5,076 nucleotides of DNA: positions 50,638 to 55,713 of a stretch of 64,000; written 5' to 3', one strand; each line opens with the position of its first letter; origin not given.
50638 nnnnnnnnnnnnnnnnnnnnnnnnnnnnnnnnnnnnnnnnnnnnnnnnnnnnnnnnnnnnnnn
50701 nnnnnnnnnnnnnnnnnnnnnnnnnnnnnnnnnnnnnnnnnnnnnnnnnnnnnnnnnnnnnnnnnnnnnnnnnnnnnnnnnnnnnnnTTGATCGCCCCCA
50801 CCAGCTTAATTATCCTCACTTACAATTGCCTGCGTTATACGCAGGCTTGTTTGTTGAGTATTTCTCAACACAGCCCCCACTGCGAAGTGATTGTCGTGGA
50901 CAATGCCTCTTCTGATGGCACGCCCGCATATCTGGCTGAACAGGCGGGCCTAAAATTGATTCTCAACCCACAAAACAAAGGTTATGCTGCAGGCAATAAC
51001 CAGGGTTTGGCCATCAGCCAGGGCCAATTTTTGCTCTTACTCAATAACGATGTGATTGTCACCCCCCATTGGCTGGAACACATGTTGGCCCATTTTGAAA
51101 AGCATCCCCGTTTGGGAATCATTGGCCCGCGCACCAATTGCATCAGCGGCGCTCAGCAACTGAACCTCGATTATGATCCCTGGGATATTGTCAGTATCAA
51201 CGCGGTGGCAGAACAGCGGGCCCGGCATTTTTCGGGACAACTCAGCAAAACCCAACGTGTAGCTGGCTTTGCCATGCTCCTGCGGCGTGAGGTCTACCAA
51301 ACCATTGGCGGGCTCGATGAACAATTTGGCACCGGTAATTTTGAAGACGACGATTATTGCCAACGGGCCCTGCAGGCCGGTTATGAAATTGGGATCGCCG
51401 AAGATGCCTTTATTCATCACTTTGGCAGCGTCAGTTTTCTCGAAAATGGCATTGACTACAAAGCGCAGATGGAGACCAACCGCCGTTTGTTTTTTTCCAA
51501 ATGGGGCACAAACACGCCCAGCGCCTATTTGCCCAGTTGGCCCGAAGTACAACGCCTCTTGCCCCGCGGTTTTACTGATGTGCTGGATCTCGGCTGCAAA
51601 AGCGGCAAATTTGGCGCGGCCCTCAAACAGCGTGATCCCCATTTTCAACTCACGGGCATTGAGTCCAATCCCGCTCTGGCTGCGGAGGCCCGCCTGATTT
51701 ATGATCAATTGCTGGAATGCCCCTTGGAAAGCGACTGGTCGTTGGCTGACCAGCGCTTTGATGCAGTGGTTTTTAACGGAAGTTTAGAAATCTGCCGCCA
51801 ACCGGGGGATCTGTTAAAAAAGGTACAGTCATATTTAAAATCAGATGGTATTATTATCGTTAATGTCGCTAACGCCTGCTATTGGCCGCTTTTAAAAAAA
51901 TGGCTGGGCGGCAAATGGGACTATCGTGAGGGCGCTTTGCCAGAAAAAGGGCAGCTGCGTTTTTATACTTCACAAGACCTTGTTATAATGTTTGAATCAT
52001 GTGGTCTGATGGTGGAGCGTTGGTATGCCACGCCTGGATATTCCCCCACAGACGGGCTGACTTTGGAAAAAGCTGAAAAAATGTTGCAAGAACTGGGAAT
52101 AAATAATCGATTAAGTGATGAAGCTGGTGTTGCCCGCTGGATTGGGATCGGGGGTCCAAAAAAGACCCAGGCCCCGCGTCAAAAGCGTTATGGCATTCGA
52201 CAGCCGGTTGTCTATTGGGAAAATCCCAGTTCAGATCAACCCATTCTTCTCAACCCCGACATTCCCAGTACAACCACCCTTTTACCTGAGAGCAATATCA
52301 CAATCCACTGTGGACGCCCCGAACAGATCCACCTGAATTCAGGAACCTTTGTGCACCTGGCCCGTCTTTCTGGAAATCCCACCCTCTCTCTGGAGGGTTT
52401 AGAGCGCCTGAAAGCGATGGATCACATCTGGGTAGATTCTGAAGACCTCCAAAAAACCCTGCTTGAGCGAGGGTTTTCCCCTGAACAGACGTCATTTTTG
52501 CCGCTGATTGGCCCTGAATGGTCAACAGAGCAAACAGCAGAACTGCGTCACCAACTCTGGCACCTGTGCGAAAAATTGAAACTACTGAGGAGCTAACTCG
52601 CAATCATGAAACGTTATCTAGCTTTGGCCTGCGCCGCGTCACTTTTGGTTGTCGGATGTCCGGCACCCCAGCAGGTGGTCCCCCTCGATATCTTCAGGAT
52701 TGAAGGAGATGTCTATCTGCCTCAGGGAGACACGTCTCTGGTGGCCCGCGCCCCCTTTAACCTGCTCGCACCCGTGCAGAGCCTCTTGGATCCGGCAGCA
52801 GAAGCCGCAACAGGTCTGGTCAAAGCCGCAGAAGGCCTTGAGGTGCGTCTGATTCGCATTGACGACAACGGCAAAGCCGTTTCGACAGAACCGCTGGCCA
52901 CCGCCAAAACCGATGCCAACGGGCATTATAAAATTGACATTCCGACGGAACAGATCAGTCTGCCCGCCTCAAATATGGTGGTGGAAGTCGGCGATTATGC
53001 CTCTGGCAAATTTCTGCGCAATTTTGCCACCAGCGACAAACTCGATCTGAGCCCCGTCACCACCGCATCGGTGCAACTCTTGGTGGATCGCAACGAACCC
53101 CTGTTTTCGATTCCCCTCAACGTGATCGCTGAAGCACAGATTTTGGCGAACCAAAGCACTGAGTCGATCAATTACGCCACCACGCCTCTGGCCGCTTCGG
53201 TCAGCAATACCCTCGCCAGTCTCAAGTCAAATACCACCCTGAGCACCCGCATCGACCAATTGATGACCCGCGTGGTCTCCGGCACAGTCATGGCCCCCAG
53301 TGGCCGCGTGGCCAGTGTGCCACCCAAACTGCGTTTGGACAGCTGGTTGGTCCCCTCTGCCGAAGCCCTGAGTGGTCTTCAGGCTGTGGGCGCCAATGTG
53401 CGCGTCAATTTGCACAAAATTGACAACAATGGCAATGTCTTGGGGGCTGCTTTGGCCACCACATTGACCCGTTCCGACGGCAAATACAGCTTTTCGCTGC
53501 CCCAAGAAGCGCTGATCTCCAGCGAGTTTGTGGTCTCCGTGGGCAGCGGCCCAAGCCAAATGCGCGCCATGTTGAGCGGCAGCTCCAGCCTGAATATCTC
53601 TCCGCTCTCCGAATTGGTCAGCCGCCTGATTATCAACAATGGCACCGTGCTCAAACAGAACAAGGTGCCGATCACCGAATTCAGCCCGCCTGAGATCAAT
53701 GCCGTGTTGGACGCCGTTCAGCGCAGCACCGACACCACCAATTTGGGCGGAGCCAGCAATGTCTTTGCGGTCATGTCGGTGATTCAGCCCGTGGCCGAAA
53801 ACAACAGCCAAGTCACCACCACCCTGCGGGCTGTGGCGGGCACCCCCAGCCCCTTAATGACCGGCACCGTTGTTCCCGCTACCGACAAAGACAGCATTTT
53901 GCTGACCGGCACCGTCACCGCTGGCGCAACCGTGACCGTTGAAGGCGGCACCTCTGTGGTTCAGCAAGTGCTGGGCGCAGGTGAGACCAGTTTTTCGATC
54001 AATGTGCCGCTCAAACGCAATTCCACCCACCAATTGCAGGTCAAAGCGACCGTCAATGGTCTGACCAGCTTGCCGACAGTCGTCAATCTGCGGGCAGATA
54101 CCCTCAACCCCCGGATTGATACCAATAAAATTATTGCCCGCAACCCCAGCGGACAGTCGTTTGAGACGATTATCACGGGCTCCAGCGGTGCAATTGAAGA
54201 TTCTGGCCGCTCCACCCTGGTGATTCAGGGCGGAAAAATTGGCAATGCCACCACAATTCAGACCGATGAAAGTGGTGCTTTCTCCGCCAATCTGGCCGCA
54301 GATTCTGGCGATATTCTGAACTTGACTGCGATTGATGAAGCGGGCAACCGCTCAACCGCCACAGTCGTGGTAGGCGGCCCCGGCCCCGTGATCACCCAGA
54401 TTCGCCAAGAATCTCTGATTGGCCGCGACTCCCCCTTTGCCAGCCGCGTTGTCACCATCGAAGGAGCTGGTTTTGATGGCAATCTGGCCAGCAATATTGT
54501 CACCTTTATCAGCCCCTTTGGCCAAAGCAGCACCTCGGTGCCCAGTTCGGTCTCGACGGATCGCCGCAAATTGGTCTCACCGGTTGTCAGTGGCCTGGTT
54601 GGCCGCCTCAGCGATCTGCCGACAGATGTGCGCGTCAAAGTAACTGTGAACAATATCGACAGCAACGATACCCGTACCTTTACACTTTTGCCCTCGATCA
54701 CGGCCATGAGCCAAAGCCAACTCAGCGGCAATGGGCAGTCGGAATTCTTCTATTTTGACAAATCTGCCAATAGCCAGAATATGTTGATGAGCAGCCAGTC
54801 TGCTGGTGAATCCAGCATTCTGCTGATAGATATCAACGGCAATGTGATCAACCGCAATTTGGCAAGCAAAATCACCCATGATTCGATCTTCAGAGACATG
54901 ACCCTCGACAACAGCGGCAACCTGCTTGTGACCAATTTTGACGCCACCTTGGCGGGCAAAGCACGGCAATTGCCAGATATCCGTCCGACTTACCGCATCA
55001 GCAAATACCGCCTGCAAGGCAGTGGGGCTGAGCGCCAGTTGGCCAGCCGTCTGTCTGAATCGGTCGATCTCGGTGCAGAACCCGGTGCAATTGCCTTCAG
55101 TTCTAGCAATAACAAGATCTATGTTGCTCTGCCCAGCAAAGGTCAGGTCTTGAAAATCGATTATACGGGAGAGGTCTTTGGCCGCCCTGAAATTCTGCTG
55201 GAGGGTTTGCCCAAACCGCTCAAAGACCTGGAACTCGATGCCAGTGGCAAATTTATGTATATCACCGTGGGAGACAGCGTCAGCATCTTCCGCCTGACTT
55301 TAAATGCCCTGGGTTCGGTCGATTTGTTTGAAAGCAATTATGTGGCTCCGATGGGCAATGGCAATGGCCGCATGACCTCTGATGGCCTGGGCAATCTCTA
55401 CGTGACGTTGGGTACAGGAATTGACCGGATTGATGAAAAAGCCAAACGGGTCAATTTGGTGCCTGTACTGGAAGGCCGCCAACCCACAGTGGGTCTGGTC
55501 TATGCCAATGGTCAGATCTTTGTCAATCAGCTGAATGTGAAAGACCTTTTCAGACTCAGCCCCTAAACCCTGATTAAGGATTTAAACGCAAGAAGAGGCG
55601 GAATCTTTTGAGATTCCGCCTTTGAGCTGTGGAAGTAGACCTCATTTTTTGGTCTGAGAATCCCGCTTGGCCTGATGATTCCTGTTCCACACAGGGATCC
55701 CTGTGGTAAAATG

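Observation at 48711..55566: Operon of two MAVPV-family paralogues, a GT2-methyltransferase fusion enzyme and a 986-aa Ig/propeller lipoprotein: candidate glycosylated surface-filament or adhesin system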

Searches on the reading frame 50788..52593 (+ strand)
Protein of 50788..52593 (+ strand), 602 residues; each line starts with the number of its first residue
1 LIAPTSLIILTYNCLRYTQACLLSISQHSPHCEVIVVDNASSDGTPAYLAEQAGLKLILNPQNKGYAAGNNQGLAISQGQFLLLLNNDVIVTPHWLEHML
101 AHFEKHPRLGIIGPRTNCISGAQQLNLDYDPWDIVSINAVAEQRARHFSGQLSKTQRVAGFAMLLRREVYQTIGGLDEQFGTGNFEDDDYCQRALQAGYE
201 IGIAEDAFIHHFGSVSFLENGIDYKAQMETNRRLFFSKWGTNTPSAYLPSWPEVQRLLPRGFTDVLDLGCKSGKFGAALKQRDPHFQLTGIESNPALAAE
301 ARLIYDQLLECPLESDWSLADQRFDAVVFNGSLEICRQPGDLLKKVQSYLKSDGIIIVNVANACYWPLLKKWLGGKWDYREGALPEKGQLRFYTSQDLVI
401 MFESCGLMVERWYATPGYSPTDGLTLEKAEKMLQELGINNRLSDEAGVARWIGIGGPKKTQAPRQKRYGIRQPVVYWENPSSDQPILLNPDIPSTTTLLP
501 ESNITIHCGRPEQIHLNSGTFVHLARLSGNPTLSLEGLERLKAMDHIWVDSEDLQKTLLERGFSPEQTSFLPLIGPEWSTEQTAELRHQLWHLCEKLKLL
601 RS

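Call 4: search_protein_families(library=pfam, proteins=[window:50788-52593:+], max_evalue=0.1)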
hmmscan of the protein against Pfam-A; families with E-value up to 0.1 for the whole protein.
window:50788-52593:+ (602 aa): 16 families
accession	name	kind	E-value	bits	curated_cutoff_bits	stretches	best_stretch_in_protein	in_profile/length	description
PF00535.33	Glycos_transf_2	-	1.2e-27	97.3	23.3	1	6-171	1-165/168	Glycosyl transferase family 2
PF13489.12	Methyltransf_23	-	1e-12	48.6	27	1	254-409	13-161/164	Methyltransferase domain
PF13641.12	Glyco_tranf_2_3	-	1.2e-12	48.8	27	1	4-212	2-212/230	Glycosyltransferase like family 2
PF13712.12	Glyco_tranf_2_5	-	1.3e-09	38.6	27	1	63-208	38-186/210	Glycosyltransferase like family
PF08242.18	Methyltransf_12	-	3.8e-09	37.6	30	1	266-356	1-98/98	Methyltransferase domain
PF08241.18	Methyltransf_11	-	7.6e-09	36.5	21.2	1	266-358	1-95/95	Methyltransferase domain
PF13649.12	Methyltransf_25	-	3.2e-08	34.6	27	1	265-354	1-97/97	Methyltransferase domain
PF10111.15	Glyco_tranf_2_2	-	1.5e-06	28.3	27.3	1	20-195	17-200/276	Glycosyltransferase like family 2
PF13847.12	Methyltransf_31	-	3.6e-06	27.2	27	1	264-362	6-113/145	Methyltransferase domain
PF07021.18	MetW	-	2.6e-05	24.4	21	1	253-373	6-122/193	Methionine biosynthesis protein MetW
PF13632.12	Glyco_trans_2_3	-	0.00015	22.1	27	1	83-212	3-124/198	Glycosyl transferase family group 2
PF02709.20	Glyco_transf_7C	-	0.00023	21.2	23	1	156-205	17-66/78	N-terminal domain of galactosyltransferase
PF05219.18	DREV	-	0.00036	20.2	26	1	314-416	142-242/265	DREV methyltransferase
PF05175.20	MTS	-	0.0013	18.8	23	1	262-369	32-150/170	Methyltransferase small domain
PF13506.12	Glyco_transf_21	-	0.0029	17.5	21.7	1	71-208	23-151/174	Glycosyl transferase family 21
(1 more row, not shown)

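Call 5: search_protein_families(library=ncbifam, proteins=[window:50788-52593:+], max_evalue=0.1)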
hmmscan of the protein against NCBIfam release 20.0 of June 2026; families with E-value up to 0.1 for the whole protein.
window:50788-52593:+ (602 aa): 40 families (the best 25 are shown)
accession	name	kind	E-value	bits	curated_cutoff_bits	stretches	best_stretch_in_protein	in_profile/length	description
TIGR03965.1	mycofact_glyco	equivalog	6.6e-22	78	280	1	13-211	84-280/467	mycofactocin biosynthesis glycosyltransferase MftF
NF041875.1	EPS_EpsD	equivalog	1.3e-18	67.5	370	1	6-212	2-207/325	exopolysaccharide biosynthesis glycosyltransferase EpsD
TIGR01556.1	rhamnosyltran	subfamily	9e-13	48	200.55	1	30-211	20-200/281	rhamnosyltransferase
TIGR03937.1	PgaC_IcaA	equivalog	1.3e-10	40.8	422.3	1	5-178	47-220/407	poly-beta-1,6-N-acetyl-D-glucosamine synthase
TIGR04283.1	glyco_like_mftF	equivalog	1.6e-10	41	182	1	6-193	2-168/221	TIGR04283 family arsenosugar biosynthesis glycosyltransferase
NF038299.1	EPS_HpsN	equivalog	1.5e-09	37.2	425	1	6-214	4-223/317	hormogonium polysaccharide biosynthesis glycosyltransferase HpsN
NF053739.1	GlytfEpsEBac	equivalog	1.8e-08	33.7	450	1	6-200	4-191/265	glycosyltransferase EpsE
NF047683.1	TeichurnBiosyTuaG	equivalog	6.1e-08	32.6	400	1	6-106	9-114/252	teichuronic acid biosynthesis protein TuaG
NF038302.1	EPS_HpsE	equivalog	1.9e-07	30.4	300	1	9-171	7-176/307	hormogonium polysaccharide biosynthesis glycosyltransferase HpsE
NF045667.1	MTase_DVU1556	equivalog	2.6e-07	30.3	155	1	264-358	25-119/213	DVU_1556 family methyltransferase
NF007482.0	PRK10073.1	equivalog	2.8e-07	29.8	423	1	6-101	9-108/334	glycosyltransferase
NF041394.1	GtaseAglG_Halo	equivalog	4.2e-06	26.2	440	1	6-182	4-180/304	glucosyl-dolichyl phosphate glucuronosyltransferase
TIGR02081.1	metW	equivalog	6.2e-06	25.9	189.5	1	256-372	9-121/194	methionine biosynthesis protein MetW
TIGR04009.1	wcaE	equivalog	2.1e-05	23.9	369.2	1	22-90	23-94/248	colanic acid biosynthesis glycosyltransferase WcaE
NF010703.0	PRK14103.1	equivalog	3.3e-05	23.4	320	1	264-362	32-128/256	trans-aconitate 2-methyltransferase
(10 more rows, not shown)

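Call 104: search_solved_structures(query=window:50788-52593:+, max_evalue=0.001)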
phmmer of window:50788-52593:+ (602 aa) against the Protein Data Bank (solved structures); distinct sequences matched with E-value up to 0.001: 8.
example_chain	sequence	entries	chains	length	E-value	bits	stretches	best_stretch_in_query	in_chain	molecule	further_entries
3cc8_A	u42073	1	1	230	1.5e-22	83.1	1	252-410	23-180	Putative methyltransferase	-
2z87_A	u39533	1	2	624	2.6e-10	42.7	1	5-121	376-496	Chondroitin synthase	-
2z86_A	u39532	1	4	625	2.6e-10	42.7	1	5-121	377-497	Chondroitin synthase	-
5hea_A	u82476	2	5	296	3.2e-06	29.2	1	6-100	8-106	Putative glycosyltransferase (GalT1)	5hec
6p61_A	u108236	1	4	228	6.9e-06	28.1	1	3-98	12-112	Glycosyltransferase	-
9whw_B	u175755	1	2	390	0.00012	24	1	263-360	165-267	N-methyltransferase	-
3bcv_A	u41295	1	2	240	0.00045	22.1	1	2-91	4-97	Putative glycosyltransferase protein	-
6e7i_A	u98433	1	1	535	0.00094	21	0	5-203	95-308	Polypeptide N-acetylgalactosaminyltransferase 2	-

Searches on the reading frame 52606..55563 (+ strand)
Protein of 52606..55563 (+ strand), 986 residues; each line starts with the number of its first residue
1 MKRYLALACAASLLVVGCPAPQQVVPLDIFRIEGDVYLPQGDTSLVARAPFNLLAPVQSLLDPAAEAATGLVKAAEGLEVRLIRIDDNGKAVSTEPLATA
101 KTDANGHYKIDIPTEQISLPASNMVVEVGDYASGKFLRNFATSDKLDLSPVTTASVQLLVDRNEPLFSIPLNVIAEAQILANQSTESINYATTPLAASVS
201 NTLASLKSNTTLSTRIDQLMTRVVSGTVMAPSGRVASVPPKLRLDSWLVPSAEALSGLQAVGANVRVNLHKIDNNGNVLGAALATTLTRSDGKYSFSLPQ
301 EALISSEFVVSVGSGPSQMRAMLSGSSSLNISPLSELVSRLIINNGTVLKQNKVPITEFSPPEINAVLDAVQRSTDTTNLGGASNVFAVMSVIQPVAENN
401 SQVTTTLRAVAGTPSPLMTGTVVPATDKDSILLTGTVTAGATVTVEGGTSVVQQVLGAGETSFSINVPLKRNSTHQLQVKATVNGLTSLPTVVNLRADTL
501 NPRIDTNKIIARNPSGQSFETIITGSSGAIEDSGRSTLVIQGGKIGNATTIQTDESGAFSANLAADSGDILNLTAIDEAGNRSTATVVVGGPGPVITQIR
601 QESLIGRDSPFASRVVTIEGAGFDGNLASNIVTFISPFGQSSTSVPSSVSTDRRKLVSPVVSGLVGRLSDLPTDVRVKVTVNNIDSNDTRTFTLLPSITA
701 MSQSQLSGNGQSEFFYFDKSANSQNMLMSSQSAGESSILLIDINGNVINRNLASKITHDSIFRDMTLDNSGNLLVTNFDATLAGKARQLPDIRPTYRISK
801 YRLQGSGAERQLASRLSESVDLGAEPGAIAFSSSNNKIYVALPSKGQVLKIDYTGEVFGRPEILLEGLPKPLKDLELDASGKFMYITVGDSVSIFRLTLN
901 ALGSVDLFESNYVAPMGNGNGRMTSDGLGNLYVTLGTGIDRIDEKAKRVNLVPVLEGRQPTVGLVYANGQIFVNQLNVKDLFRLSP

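Call 4: search_protein_families(library=pfam, proteins=[window:52606-55563:+], max_evalue=0.1)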
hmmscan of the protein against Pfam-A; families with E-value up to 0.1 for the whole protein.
window:52606-55563:+ (986 aa): 6 families
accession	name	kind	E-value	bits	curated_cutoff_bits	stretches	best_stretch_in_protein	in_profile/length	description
PF17936.7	Big_6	-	1.9e-10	41.3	27.6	1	543-588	35-79/83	Bacterial Ig domain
PF00576.27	Transthyretin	-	0.0014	19.6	25.3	0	73-138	12-75/109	HIUase/Transthyretin family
PF11974.14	bMG3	-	0.0038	17.6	34.9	0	93-128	39-74/103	Bacterial alpha-2-macroglobulin MG3 domain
PF17210.9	SdrD_B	-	0.011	16.3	29.7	0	264-312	26-64/112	SdrD B-like domain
PF23623.1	GBD_IRG7_N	-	0.068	13.8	27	0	711-753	13-55/95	IRG7 N-terminal galactose binding domain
PF01060.29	TTR-52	-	0.074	14.1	24.9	0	74-117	10-50/79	Transthyretin-like family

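Call 5: search_protein_families(library=ncbifam, proteins=[window:52606-55563:+], max_evalue=0.1)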
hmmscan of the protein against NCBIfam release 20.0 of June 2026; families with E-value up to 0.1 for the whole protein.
window:52606-55563:+ (986 aa): 1 family
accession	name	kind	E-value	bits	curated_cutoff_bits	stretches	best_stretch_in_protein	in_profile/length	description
NF058648.1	ECF_sub_HI1622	equivalog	1.1e-05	25.5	100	0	93-120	50-74/180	NikL family nickel/cobalt ECF transporter subunit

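Call 6: search_protein_families(library=phrogs, proteins=[window:52606-55563:+], max_evalue=0.1)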
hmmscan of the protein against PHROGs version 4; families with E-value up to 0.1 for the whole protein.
window:52606-55563:+ (986 aa): 0 families

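Call 103: search_solved_structures(query=window:52606-55563:+, max_evalue=0.1)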
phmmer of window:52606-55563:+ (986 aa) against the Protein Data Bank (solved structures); distinct sequences matched with E-value up to 0.1: 1.
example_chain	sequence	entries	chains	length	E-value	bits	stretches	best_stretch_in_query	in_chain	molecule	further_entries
6x89_S1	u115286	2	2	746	0.099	13.8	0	183-268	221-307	NADH dehydrogenase [ubiquinone] iron-sulfur protein 1, mitochondrial | NDUS1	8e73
